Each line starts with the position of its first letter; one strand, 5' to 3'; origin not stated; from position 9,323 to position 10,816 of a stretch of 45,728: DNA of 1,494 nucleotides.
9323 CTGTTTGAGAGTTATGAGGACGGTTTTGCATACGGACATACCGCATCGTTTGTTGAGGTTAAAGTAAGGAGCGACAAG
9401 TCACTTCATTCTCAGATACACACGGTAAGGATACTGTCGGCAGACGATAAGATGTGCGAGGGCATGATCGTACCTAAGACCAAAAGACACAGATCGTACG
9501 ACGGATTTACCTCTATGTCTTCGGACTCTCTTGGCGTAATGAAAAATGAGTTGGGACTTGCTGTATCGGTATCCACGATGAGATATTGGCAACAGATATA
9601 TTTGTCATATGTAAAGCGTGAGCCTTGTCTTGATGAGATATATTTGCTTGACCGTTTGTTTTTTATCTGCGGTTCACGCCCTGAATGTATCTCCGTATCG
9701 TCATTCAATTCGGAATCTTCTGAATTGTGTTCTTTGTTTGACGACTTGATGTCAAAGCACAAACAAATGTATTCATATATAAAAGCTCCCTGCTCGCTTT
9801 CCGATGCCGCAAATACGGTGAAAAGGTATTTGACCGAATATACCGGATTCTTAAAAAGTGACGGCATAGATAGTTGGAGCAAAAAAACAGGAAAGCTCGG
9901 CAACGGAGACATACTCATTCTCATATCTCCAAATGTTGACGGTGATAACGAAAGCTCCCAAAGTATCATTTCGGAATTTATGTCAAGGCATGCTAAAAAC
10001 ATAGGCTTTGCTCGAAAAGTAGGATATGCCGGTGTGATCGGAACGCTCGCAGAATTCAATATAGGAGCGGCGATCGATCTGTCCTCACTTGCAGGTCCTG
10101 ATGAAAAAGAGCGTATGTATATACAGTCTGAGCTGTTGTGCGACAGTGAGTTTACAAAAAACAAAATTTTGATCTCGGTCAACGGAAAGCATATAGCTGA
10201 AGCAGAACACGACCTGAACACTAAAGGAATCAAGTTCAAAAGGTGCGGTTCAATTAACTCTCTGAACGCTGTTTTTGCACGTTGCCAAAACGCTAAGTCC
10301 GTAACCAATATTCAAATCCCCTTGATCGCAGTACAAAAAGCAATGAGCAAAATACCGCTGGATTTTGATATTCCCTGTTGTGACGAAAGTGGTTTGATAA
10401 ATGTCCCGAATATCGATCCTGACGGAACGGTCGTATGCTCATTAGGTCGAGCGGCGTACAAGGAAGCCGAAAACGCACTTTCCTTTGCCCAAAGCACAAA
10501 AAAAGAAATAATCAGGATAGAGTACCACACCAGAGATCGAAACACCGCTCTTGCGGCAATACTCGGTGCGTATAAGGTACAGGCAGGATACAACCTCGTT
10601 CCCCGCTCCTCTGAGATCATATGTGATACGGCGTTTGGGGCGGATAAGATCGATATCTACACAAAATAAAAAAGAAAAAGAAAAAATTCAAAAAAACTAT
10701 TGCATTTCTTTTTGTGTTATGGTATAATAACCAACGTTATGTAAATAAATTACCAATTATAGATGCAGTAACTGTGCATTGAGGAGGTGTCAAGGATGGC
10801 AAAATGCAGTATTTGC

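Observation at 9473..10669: MtaB carries an in-frame 398-aa C-terminal module that looks like a decayed FGAM synthase (PurL / AIR-synthase-fold) relic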

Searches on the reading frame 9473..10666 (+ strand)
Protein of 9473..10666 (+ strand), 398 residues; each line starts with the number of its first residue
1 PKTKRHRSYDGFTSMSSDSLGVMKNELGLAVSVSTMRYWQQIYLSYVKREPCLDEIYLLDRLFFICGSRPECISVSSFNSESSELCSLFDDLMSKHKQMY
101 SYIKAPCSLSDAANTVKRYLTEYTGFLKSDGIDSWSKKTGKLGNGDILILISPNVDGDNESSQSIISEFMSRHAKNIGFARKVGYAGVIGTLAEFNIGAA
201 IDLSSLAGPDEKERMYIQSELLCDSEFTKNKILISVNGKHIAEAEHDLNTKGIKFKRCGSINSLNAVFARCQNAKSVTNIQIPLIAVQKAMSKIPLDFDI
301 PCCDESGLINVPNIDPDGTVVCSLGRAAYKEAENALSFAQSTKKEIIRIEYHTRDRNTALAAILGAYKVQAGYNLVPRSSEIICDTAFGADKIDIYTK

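Call 3: search_protein_families(library=pfam, proteins=[window:9473-10666:+], max_evalue=10)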
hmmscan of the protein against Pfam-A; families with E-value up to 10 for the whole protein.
window:9473-10666:+ (398 aa): 1 family
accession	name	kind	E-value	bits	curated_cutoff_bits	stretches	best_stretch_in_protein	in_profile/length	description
PF09087.17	Cyc-maltodext_N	-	0.1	13.3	25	1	227-290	11-74/88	Cyclomaltodextrinase, N-terminal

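Call 4: search_protein_families(library=ncbifam, proteins=[window:9473-10666:+], max_evalue=10)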
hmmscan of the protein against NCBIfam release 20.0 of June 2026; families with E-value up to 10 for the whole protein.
window:9473-10666:+ (398 aa): 1 family
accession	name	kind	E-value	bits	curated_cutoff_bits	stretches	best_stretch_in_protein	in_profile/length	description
TIGR01857.1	FGAM-synthase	equivalog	0.021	12.3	1057.05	1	7-63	163-218/1239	phosphoribosylformylglycinamidine synthase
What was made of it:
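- On its own the window's extension has no Pfam hit and only E=0.021 to TIGR01857 (calls 3, 4).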

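Call 5: search_solved_structures(query=window:9473-10666:+, max_evalue=10, show_alignments=2)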
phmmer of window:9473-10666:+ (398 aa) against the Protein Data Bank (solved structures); distinct sequences matched with E-value up to 10: 0.

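Call 6: find_homologous_proteins(query=window:9473-10666:+, max_evalue=0.001)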
Query window:9473-10666:+: 4004 candidates shared short words with the query, none scored E <= 0.001.
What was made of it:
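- Tried and rejected: Direct searches with the extension alone found nothing useful: Pfam (call 3), phmmer against PDB sequences (call 5) and the word-indexed protein search (call 6).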

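Call 17: search_protein_representatives(protein=window:9473-10666:+)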
Query: 398 residues. Proteins with E-value up to 0.001 (for the whole library): 69; up to 1e-10: 1; up to 1e-30: 0. The best 69 are listed.
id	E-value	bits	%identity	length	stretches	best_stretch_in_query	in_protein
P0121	1.3e-12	63.8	33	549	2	6-117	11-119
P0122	2.3e-10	56.3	34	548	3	3-106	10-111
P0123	3.5e-09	52.4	33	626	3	5-121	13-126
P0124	2.8e-08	49.5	26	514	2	10-220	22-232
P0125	6.7e-08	48.2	29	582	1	8-127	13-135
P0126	1.8e-07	46.8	26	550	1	10-276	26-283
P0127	2.1e-07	46.6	28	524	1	11-213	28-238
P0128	2.1e-07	46.6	32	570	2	9-125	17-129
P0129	5.3e-07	45.3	24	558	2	11-120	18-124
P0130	6.1e-07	45.1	27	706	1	10-122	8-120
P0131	6.7e-07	44.9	29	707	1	16-121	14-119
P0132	7.7e-07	44.7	25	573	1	11-125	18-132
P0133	9.7e-07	44.4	28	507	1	13-120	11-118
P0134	1.2e-06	44.2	35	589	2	4-127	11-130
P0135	1.4e-06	43.9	24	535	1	10-220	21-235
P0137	1.5e-06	43.7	21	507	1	12-268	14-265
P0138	2.3e-06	43.2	29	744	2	11-122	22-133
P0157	3.1e-05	39.4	29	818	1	10-121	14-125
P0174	2.0e-04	36.8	29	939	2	9-123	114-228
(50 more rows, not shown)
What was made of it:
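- The exhaustive phmmer search gave 69 hits (call 17).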

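Call 18: search_protein_families(library=pfam, proteins=[P0121, P0122, P0123, P0124, P0126, P0130, P0137, P0138, P0157, P0174], max_evalue=0.01)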
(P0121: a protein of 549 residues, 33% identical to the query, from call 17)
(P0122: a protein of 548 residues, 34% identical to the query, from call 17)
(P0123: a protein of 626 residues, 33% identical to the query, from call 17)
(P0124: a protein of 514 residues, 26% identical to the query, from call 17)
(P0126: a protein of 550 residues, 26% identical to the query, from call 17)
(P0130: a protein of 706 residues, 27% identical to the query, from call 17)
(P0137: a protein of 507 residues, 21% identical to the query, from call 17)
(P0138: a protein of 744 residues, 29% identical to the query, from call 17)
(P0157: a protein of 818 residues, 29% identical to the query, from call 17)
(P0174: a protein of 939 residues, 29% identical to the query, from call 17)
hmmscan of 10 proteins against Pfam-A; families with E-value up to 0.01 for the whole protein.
P0121 (549 aa): 0 families

P0122 (548 aa): 0 families

P0123 (626 aa): 0 families

P0124 (514 aa): 0 families

P0126 (550 aa): 0 families

P0130 (706 aa): 0 families

P0137 (507 aa): 0 families

P0138 (744 aa): 0 families

P0157 (818 aa): 0 families

P0174 (939 aa): 0 families

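Call 21: search_solved_structures(query=A1, max_evalue=10, show_alignments=3)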
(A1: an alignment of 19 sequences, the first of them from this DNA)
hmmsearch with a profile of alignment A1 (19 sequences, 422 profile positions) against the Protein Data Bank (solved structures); distinct sequences matched with E-value up to 10: 16.
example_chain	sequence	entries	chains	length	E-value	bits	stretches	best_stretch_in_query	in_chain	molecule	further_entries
7kbq_A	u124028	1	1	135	0.043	15.8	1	258-352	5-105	DE NOVO DESIGNED OR689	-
6lym_A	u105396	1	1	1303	0.063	15.2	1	31-76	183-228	Phosphoribosylformylglycinamidine synthase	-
6jt8_A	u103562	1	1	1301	0.066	15.2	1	31-76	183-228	Phosphoribosylformylglycinamidine synthase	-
6jt7_A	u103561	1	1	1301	0.066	15.2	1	31-76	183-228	Phosphoribosylformylglycinamidine synthase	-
6jta_A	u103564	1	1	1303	0.066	15.2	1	31-76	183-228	Phosphoribosylformylglycinamidine synthase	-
4r7g_A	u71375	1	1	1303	0.066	15.2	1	31-76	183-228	Phosphoribosylformylglycinamidine synthase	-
1t3t_A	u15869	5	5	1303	0.066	15.2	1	31-76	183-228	Phosphoribosylformylglycinamidine synthase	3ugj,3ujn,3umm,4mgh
4l78_A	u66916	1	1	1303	0.066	15.2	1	31-76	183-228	Phosphoribosylformylglycinamidine synthase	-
7dw7_A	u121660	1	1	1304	0.066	15.2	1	31-76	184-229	Phosphoribosylformylglycinamidine synthase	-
6lyo_A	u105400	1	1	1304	0.066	15.2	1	31-76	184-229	Phosphoribosylformylglycinamidine synthase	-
6jt9_A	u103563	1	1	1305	0.066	15.2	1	31-76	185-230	Phosphoribosylformylglycinamidine synthase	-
6lyl_A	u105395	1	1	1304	0.066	15.2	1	31-76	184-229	Phosphoribosylformylglycinamidine synthase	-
6lyk_A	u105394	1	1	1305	0.066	15.2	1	31-76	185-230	Phosphoribosylformylglycinamidine synthase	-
4lgy_A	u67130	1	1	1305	0.11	14.5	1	31-76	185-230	Phosphoribosylformylglycinamidine synthase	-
2ld6_A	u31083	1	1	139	0.14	14.1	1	262-354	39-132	Chemotaxis protein CheA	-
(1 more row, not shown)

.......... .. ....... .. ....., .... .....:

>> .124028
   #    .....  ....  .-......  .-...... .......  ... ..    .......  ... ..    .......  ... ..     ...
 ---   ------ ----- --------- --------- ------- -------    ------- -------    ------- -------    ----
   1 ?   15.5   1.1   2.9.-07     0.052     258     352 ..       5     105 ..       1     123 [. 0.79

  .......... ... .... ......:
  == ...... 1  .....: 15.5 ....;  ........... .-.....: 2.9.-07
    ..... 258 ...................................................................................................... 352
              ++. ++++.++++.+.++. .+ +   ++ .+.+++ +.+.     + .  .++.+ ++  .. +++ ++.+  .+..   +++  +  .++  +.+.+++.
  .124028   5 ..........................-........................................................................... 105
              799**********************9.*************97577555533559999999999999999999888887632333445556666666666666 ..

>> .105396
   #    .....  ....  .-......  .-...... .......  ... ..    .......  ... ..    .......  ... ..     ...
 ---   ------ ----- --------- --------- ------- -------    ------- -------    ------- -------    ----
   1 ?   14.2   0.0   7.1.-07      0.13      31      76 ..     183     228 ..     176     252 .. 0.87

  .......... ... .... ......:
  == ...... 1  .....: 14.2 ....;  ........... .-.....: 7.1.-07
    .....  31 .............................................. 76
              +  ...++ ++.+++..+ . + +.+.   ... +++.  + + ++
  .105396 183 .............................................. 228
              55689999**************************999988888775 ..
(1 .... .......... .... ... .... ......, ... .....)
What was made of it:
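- On FGAM synthase / PurL (TIGR01857, TIGR01735, PRK01213): The position aligned to SEHCRH is non-His (call 21).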

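Call 31: find_encoding_contigs(protein=P0121, flank=5000, max_places=3)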
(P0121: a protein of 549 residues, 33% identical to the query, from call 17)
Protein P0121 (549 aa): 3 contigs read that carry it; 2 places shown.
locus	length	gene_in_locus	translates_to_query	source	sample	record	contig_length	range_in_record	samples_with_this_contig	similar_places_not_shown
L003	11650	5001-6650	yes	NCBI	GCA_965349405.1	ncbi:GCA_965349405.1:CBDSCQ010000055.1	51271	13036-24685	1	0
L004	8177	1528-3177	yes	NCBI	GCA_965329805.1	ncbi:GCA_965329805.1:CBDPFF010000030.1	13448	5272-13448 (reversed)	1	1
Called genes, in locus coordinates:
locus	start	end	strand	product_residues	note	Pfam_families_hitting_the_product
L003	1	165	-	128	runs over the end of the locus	-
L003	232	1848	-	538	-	PF20154:LNT_N, PF00795:CN_hydrolase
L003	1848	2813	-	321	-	PF01479:S4 (weak), PF00849:PseudoU_synth_2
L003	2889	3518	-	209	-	PF14681:UPRTase, PF00156:Pribosyltran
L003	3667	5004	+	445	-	PF00919:UPF0004, PF04055:Radical_SAM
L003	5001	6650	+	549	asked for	-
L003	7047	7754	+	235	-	PF21778:DUF6873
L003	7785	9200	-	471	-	PF02638:GHL10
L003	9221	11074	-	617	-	PF00890:FAD_binding_2 (weak), PF01266:DAO (weak), PF12831:FAD_oxidored, PF13450:NAD_binding_8 (weak)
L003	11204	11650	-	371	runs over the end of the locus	PF02311:AraC_binding, PF00165:HTH_AraC (faint), PF12833:HTH_18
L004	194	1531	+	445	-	PF00919:UPF0004, PF04055:Radical_SAM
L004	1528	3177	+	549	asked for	-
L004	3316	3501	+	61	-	PF00830:Ribosomal_L28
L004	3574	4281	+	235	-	PF21778:DUF6873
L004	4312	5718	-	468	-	PF02638:GHL10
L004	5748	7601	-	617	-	PF00890:FAD_binding_2 (weak), PF01266:DAO (weak), PF12831:FAD_oxidored, PF13450:NAD_binding_8 (weak)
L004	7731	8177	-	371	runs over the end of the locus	PF02311:AraC_binding, PF00165:HTH_AraC (faint), PF12833:HTH_18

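Call 32: find_encoding_contigs(protein=P0130, flank=5000, max_places=3)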
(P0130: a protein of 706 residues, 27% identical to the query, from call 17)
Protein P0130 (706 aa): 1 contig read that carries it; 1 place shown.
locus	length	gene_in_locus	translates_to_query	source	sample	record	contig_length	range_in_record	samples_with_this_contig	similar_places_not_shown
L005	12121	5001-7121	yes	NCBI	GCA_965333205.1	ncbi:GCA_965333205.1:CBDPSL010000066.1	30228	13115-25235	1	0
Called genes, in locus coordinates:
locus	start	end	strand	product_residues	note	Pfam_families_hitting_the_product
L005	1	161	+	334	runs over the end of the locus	PF02899:Phage_int_SAM_1 (faint), PF13495:Phage_int_SAM_4 (faint), PF00589:Phage_integrase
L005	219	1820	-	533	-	PF20154:LNT_N, PF00795:CN_hydrolase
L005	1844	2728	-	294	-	PF00849:PseudoU_synth_2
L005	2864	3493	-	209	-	PF14681:UPRTase, PF00156:Pribosyltran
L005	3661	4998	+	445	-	PF00919:UPF0004, PF04055:Radical_SAM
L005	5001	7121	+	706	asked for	-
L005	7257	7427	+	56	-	PF00830:Ribosomal_L28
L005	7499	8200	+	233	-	PF21778:DUF6873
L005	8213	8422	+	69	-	PF05979:DUF896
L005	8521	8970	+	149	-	PF02367:TsaE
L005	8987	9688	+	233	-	PF00814:TsaD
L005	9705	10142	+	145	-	PF02502:LacAB_rpiB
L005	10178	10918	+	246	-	PF01128:IspD, PF12804:NTP_transf_3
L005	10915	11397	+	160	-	PF02542:YgbB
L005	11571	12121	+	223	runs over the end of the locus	PF00834:Ribul_P_3_epim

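Call 33: find_encoding_contigs(protein=P0124, flank=5000, max_places=3)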
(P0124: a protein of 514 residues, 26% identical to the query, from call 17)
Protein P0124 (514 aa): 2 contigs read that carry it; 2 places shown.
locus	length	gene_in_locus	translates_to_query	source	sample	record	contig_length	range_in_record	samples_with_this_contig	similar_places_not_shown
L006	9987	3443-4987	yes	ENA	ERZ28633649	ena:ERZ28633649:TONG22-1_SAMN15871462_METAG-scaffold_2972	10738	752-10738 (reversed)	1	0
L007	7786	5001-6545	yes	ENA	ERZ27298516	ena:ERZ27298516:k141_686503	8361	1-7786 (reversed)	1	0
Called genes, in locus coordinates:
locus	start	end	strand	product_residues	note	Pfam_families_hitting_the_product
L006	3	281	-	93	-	?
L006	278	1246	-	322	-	PF01479:S4 (weak), PF00849:PseudoU_synth_2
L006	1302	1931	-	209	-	PF14681:UPRTase, PF00156:Pribosyltran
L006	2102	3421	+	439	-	PF00919:UPF0004, PF04055:Radical_SAM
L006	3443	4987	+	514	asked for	-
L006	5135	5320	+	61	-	PF00830:Ribosomal_L28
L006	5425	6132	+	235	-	PF21778:DUF6873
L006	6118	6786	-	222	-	PF02660:G3P_acyltransf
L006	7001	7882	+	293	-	PF00781:DAGK_cat, PF19279:YegS_C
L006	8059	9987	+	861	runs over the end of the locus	PF00009:GTP_EFTU, PF22042:EF-G_D2 (weak), PF03144:GTP_EFTU_D2 (weak), PF03764:EFG_IV, PF00679:EFG_C, PF05991:NYN_YacP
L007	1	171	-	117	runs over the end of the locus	-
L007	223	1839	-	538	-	PF20154:LNT_N, PF00795:CN_hydrolase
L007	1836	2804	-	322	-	PF01479:S4 (weak), PF00849:PseudoU_synth_2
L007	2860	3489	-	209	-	PF14681:UPRTase, PF00156:Pribosyltran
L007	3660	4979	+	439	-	PF00919:UPF0004, PF04055:Radical_SAM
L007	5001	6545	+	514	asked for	-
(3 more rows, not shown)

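Call 34: find_encoding_contigs(protein=P0138, flank=5000, max_places=3)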
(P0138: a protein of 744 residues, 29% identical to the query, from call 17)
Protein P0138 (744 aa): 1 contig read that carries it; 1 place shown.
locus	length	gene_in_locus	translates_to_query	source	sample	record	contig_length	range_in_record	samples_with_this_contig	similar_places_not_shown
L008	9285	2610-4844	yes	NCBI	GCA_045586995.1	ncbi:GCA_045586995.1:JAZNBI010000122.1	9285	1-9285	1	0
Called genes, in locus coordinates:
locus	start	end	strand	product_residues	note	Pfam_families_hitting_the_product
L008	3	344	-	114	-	?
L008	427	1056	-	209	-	PF14681:UPRTase, PF00156:Pribosyltran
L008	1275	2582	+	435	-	PF00919:UPF0004, PF04055:Radical_SAM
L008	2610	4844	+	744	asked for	-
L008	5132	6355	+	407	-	PF00579:tRNA-synt_1b, PF22421:SYY_C-terminal, PF01479:S4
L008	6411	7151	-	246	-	PF10105:DUF2344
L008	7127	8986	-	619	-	PF02310:B12-binding (faint), PF19864:Radical_SAM_N2, PF04055:Radical_SAM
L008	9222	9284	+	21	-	?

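Call 35: predict_structure(alignment_id=A1)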
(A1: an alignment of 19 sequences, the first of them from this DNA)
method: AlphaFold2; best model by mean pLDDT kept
length: 398 residues; sequences in the alignment: 19
mean_pLDDT: 71.9   pTM: 0.64
mean pLDDT of the five models: 71.9, 70.7, 68.6, 64.0, 60.9
residues with pLDDT >= 90: 42; 70-90: 207; 50-70: 98; < 50: 51
segments of 3 or more residues with pLDDT < 50: 1-3, 118-139, 375-383, 385-398
pLDDT, mean of each block of 10 residues (from residue 1): 59 93 89 87 89 89 70 69 84 69 54 53 40 40 84 66 76 77 77 81 74 62 73 87 91 89 86 73 83 69 67 76 81 81 65 71 76 52 41 26
secondary structure, 60 per line:
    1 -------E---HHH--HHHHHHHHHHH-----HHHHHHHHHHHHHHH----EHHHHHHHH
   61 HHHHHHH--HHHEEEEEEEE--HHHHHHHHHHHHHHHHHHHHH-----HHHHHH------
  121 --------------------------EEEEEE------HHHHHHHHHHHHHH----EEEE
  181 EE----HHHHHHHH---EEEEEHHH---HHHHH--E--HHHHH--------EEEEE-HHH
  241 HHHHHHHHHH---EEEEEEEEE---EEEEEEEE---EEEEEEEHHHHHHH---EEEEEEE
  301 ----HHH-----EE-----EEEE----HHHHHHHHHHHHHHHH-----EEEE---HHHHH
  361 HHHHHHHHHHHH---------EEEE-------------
elements in order: H17-27 H33-47 H53-67 E73-80 H83-103 H109-114 E147-152 H159-172 E177-182 H187-194 E198-202 H209-213 H219-223 E232-236 H238-250 E254-262 E266-273 E277-283 H284-290 E294-300 E320-323 H328-343 E349-352 H356-372 E382-385
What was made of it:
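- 9473..9847 (+): FGAR-AT-linker-like helical block plus the first strand and helix of the former A1 domain (extension aa 1-125). This is the best-conserved part of the family (F12, P51, E55, D60, D91, K95, P106, Y119). Salmonella PurL residues 183-228 (call 21). pLDDT is 87-93 for extension aa 11-60 (call 35).
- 9824..9889 (+): Low-confidence spacer at the position where PurL carries the A1 catalytic core (extension aa 118-139). pLDDT is below 50 for residues 118-139 (call 35).
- On PurM superfamily (fold level): The model's pLDDT is 71.9 and its pTM 0.64 (call 35).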

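Call 37: fold_search(model_id=the predicted structure, library=pdb)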
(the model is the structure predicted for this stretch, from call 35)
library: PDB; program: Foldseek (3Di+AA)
matches with E <= 10: 496; with E <= 0.001: 53
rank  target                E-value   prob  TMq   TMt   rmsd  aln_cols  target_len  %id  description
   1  6lyk                  1.1e-09  1.00  0.43  0.15  13.3       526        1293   12  Crystal Structure of R1263A mutant of Formylglycinamidine Synthetase (released 2021-02-17)
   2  6lyl                  1.7e-09  1.00  0.45  0.16  12.1       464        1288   11  Crystal structure of S1052D mutant of Formylglycinamidine synthetase (released 2021-02-17)
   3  6jt8                  2.3e-09  1.00  0.42  0.15  13.4       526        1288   11  Crystal structure of 450-451_deletion mutant of FGAM Synthetase (released 2020-03-04)
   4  6jt9                  2.5e-09  1.00  0.42  0.15  13.4       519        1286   11  Crystal Structure of D464A mutant of FGAM Synthetase (released 2020-03-04)
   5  6jta                  3.4e-09  1.00  0.42  0.15  13.8       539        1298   11  Crystal Structure of D464A L465A mutant of FGAM Synthetase (released 2020-03-04)
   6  6jt7                  4.0e-09  1.00  0.42  0.15  13.5       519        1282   11  Crystal structure of 452-453_deletion mutant of FGAM Synthetase (released 2020-03-04)
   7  4lgy                  4.5e-09  1.00  0.41  0.15  13.4       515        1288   11  Importance of Hydrophobic Cavities in Allosteric Regulation of Formylglycinamide Synthetase: Insight from Xenon Trapping (released 2013-12-11)
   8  7dw7                  4.5e-09  1.00  0.43  0.15  13.3       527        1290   11  Crystal Structure of N1051A mutant of Formylglycinamidine Synthetase (released 2022-01-19)
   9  4l78                  8.4e-09  1.00  0.42  0.15  12.3       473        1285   11  Xenon Trapping and Statistical Coupling Analysis Uncover Regions Important for Structure and Function of Multidomain Pro (released 2013-12-11)
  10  6lym                  8.9e-09  1.00  0.42  0.15  12.1       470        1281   11  Crystal structure of D657A mutant of formylglycinamidine synthetase (released 2021-02-17)
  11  6lyo                  1.1e-08  1.00  0.42  0.15  12.4       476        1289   11  Crystal Structure of H296A mutant of Formylglycinamidine Synthetase (released 2021-02-17)
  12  2hs0                  1.2e-08  1.00  0.34  0.25   9.2       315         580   12  T. maritima PurL complexed with ATP (released 2007-01-09)
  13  1t3t                  2.1e-08  1.00  0.42  0.15  12.5       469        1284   11  Structure of Formylglycinamide synthetase (released 2004-09-14)
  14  3ujn                  3.1e-08  1.00  0.45  0.16  11.8       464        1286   11  Formyl Glycinamide Ribonucleotide Amidotransferase from Salmonella Typhimurium : Role of the ATP complexation and glutam (released 2012-06-06)
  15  3umm                  4.7e-08  1.00  0.43  0.15  12.1       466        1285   11  Formylglycinamide ribonucleotide amidotransferase from Salmonella typhimurium: Role of the ATP complexation and glutamin (released 2012-06-06)
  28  2yxz_D                8.7e-05  1.00  0.23  0.30   8.3       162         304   15  Crystal structure of tt0281 from Thermus thermophilus HB8 (released 2008-04-29)
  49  2yxz_A                8.5e-04  1.00  0.24  0.30   7.6       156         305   16  Crystal structure of tt0281 from Thermus thermophilus HB8 (released 2008-04-29)
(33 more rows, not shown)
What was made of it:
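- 9473..10669 (+): In-frame 398-codon extension plus stop codon: a truncated member of the MtaB-associated PurL-derived family ('X'). Foldseek's top hits are FGAM synthetases (call 37).
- On PurM superfamily (fold level): Of the 50 Foldseek hits listed (53 with E≤1e-3), 48 are named PurL, HypE, ThiL, PurM or SelD and two are chains of the unnamed entry 2yxz (call 37).
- Closest known: Other PurM-superfamily proteins. Same: They share the AIRS_C-type fold and are weaker Foldseek hits, E 7e-5 to 1e-3 (call 37).
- Foldseek's top 26 hits are FGAM synthetases, E=1.1e-9 (call 37). PurM-superfamily members (PurL, PurM, HypE, SelD, ThiL) all use ATP to activate an oxygen or a chalcogen, and these are the fold relatives found in call 37. 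Foldseek TM-scores are modest (0.43 on the query, call 37).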

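Call 39: search_protein_families(library=pfam, alignment_id=A2, max_evalue=1)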
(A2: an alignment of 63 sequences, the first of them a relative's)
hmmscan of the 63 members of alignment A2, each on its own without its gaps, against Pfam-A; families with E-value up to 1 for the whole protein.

A. member 1, P0121 (549 aa): 0 families

B. families by the number of members that match (of 63 scanned): 25 families
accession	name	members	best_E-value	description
PF02769.27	AIRS_C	6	9.3e-09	AIR synthase related protein, C-terminal domain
PF18072.6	FGAR-AT_linker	3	0.026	Formylglycinamide ribonucleotide amidotransferase linker domain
PF19259.5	Ty3_capsid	2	0.03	Ty3 transposon capsid-like protein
PF01514.23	YscJ_FliF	1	0.02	Secretory protein of YscJ/FliF family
PF21832.1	DUF6892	1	0.029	Family of unknown function (DUF6892)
PF24594.1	DUF7618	1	0.03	Family of unknown function (DUF7618)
PF14698.11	ASL_C2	1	0.059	Argininosuccinate lyase C-terminal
PF25418.1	DUF7890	1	0.075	Domain of unknown function (DUF7890)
PF24319.2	DUF7491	1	0.078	Coiled-coil region of unknown function (DUF7491)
PF20288.3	MC2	1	0.1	ABC-three component (ABC-3C) system Middle Component 2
PF21078.2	GDH_HM3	1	0.1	Glutamate dehydrogenase, helical motif 3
PF17862.7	AAA_lid_3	1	0.12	AAA+ lid domain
PF07972.16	Flavodoxin_NdrI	1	0.13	NrdI Flavodoxin like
PF12644.12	DUF3782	1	0.16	Protein of unknown function (DUF3782)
PF09383.16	NIL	1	0.16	NIL domain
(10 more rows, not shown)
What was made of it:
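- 9905..10372 (+): AIRS_C-type (PurL B1-like) alpha/beta domain (extension aa ~145-300). Pfam AIRS_C is hit by 6 of 63 family members, best E=9.3e-9 (call 39). pLDDT is 73-91 (call 35).
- AIRS_C and FGAR-AT_linker are hit by some members (call 39).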
